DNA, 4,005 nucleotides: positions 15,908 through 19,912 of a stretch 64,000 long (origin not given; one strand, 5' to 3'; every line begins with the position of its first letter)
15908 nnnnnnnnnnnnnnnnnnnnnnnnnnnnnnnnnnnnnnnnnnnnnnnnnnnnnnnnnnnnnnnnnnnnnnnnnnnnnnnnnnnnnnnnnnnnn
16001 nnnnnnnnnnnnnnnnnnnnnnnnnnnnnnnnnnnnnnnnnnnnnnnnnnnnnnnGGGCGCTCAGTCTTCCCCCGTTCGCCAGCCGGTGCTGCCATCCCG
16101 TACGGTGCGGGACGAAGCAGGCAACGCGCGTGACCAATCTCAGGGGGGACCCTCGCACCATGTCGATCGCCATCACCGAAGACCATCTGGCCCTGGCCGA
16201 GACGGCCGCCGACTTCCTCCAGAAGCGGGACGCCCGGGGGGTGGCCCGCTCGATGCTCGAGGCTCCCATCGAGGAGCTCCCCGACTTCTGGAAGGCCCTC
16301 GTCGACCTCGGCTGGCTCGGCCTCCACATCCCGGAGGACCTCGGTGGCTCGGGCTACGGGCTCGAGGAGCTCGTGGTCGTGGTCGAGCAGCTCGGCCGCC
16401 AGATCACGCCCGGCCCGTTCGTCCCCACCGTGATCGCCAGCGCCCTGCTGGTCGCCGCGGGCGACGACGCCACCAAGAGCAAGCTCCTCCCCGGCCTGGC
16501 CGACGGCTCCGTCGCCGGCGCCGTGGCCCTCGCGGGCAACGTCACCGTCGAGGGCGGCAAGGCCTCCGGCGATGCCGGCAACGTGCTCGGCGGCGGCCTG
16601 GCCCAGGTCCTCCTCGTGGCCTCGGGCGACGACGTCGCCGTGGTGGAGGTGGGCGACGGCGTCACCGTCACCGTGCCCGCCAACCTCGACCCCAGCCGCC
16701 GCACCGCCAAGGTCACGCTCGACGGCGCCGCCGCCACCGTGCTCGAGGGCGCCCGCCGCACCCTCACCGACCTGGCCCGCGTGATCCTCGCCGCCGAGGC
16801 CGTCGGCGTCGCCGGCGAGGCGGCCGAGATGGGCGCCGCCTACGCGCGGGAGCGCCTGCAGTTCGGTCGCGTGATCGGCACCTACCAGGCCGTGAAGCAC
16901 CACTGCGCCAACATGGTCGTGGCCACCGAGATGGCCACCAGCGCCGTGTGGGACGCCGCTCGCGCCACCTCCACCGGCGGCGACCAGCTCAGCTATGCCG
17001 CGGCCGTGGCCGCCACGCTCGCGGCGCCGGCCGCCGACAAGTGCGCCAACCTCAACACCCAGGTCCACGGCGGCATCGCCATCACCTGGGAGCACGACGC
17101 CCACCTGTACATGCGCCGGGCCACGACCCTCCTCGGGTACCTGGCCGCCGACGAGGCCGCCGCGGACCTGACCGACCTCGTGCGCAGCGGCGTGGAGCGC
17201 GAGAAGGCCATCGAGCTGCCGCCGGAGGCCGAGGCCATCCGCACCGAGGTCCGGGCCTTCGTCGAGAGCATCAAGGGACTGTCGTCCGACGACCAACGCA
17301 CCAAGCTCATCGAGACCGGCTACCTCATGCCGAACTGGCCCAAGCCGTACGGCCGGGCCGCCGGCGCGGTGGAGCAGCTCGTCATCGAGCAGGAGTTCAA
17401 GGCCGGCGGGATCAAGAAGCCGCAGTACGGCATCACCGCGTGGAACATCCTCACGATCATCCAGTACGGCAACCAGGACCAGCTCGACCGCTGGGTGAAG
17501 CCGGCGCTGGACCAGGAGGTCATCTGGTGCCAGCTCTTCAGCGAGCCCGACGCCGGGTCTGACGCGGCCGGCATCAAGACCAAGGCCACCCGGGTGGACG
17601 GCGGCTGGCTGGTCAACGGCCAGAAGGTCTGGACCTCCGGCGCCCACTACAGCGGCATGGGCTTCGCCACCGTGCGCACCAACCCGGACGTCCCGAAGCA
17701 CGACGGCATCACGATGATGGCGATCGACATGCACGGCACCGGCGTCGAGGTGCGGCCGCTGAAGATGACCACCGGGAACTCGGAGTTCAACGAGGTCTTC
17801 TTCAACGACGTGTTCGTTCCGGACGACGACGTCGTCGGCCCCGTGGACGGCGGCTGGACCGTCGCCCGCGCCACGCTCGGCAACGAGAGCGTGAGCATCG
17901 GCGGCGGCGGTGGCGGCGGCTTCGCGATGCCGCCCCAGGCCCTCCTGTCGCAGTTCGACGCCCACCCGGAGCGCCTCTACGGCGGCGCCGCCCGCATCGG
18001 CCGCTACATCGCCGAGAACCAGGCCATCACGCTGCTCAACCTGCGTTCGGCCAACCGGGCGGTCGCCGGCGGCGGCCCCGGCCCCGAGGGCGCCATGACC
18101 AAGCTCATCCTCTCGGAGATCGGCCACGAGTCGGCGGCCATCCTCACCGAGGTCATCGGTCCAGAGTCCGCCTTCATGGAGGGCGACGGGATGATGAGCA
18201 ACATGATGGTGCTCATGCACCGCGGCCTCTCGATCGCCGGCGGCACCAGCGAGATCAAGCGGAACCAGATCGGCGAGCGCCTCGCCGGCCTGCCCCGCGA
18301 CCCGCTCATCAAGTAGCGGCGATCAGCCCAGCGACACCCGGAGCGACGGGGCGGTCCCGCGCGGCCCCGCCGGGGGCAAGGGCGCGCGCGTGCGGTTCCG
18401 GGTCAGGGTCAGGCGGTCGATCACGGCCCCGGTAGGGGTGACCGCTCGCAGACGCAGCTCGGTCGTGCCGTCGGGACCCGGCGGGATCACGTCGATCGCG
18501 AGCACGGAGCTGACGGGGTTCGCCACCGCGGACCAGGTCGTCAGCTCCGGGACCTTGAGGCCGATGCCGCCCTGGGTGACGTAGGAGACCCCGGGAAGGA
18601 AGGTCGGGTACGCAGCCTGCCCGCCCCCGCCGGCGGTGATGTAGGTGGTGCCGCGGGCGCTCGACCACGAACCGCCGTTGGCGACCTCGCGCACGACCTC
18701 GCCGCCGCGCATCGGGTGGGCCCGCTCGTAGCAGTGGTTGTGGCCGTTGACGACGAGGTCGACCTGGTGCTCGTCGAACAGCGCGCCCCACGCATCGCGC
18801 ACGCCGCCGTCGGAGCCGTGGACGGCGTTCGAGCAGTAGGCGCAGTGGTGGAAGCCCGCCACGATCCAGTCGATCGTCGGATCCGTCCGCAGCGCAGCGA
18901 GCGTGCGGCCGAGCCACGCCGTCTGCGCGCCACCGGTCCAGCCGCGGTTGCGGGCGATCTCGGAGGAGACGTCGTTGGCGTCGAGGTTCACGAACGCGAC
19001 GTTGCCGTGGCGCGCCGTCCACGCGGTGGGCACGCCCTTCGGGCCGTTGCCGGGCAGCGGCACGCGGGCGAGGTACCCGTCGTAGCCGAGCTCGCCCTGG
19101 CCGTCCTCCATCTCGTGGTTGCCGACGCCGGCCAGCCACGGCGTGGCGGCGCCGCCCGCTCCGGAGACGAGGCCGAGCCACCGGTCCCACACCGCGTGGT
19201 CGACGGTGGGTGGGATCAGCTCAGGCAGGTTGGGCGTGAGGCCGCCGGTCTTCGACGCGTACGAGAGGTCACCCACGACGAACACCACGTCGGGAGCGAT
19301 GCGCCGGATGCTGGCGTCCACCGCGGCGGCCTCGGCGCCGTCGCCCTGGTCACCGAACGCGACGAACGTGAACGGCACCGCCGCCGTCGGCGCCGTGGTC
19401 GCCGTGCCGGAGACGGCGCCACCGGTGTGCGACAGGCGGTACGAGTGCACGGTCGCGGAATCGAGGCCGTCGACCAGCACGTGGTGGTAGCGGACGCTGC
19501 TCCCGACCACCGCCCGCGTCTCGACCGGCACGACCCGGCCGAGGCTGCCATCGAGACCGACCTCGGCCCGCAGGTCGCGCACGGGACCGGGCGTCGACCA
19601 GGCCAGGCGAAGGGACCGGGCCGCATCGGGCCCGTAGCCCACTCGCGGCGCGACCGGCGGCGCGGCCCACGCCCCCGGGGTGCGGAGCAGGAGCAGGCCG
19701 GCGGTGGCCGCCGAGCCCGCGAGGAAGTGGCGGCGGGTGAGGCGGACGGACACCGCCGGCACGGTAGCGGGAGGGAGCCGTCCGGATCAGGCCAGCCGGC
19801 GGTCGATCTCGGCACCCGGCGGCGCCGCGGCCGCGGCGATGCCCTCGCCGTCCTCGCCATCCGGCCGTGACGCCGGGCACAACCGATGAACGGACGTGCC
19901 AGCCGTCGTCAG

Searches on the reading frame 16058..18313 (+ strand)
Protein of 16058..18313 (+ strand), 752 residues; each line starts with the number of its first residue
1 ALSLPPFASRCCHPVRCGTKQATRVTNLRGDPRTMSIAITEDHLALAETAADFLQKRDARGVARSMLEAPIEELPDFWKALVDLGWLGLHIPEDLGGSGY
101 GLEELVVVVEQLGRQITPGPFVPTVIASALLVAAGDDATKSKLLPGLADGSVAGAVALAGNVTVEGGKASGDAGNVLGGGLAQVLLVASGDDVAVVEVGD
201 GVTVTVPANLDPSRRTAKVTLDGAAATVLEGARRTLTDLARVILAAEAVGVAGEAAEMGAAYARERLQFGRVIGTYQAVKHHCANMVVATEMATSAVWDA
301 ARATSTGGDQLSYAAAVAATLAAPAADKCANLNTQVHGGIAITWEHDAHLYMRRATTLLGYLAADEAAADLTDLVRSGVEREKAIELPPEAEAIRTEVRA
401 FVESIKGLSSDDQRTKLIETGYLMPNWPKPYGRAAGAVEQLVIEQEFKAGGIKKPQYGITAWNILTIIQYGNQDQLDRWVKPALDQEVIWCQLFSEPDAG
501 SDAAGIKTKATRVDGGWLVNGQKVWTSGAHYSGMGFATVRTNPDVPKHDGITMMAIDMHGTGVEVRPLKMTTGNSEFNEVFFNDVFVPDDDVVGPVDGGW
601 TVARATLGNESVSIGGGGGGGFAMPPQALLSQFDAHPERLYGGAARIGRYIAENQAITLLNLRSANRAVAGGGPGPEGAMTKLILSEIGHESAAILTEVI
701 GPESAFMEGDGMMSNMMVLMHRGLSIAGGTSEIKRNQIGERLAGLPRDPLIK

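Call 48: search_protein_families(library=pfam, proteins=[window:16058-18313:+], max_evalue=0.001)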
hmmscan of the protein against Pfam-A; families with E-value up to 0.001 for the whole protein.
window:16058-18313:+ (752 aa): 3 families
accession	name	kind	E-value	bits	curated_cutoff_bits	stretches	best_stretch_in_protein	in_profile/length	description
PF00441.29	Acyl-CoA_dh_1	-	1.2e-30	107.1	22.4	2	238-357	12-130/150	Acyl-CoA dehydrogenase, C-terminal domain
PF02771.21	Acyl-CoA_dh_N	-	9.9e-27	94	22.9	2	40-150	1-112/113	Acyl-CoA dehydrogenase, N-terminal domain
PF02770.24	Acyl-CoA_dh_M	-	1e-18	67.7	33.3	1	491-585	1-97/97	Acyl-CoA dehydrogenase, middle domain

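Call 51: find_related_loci(query=window:16160-18313:+, collection=metagenome_contigs, flank=10000)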
Query window:16160-18313:+ (718 aa) in metagenome_contigs; peptide patterns used: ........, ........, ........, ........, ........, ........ (x = any residue, [..] = any of these).
600 stretches matched a pattern (row limit reached: there are more); 470 encode a relative of the query (tblastn E <= 1e-3); the best 80 are kept; 80 distinct loci.
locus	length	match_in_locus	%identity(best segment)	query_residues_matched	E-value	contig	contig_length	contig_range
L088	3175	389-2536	76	1-718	0e+0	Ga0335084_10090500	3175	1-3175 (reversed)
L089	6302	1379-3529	77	1-718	0e+0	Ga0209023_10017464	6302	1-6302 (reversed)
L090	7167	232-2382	77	1-718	0e+0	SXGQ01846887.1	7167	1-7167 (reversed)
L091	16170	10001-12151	77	1-718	0e+0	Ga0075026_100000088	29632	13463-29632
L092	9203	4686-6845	77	1-718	0e+0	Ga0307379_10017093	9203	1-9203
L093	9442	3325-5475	78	1-718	0e+0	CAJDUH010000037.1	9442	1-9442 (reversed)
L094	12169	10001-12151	76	1-718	0e+0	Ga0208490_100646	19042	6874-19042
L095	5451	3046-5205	76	1-718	0e+0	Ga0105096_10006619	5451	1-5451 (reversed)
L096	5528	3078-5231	76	1-718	0e+0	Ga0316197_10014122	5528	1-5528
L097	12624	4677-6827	76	1-718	0e+0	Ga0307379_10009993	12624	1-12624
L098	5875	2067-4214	75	1-718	0e+0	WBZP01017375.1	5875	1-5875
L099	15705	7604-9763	76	1-718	0e+0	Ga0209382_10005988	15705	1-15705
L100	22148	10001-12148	78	1-718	0e+0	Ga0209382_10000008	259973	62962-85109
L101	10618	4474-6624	77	1-718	0e+0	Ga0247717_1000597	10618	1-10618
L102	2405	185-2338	76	1-718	0e+0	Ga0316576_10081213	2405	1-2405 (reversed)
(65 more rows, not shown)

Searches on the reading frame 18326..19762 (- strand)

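Call 48: search_protein_families(library=pfam, proteins=[window:18326-19762:-], max_evalue=0.001)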
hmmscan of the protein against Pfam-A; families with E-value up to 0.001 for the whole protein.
window:18326-19762:- (479 aa): 1 family
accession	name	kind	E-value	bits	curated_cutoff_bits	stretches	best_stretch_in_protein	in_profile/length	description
PF00149.33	Metallophos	-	4.9e-08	34.1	21.5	1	145-345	15-191/191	Calcineurin-like phosphoesterase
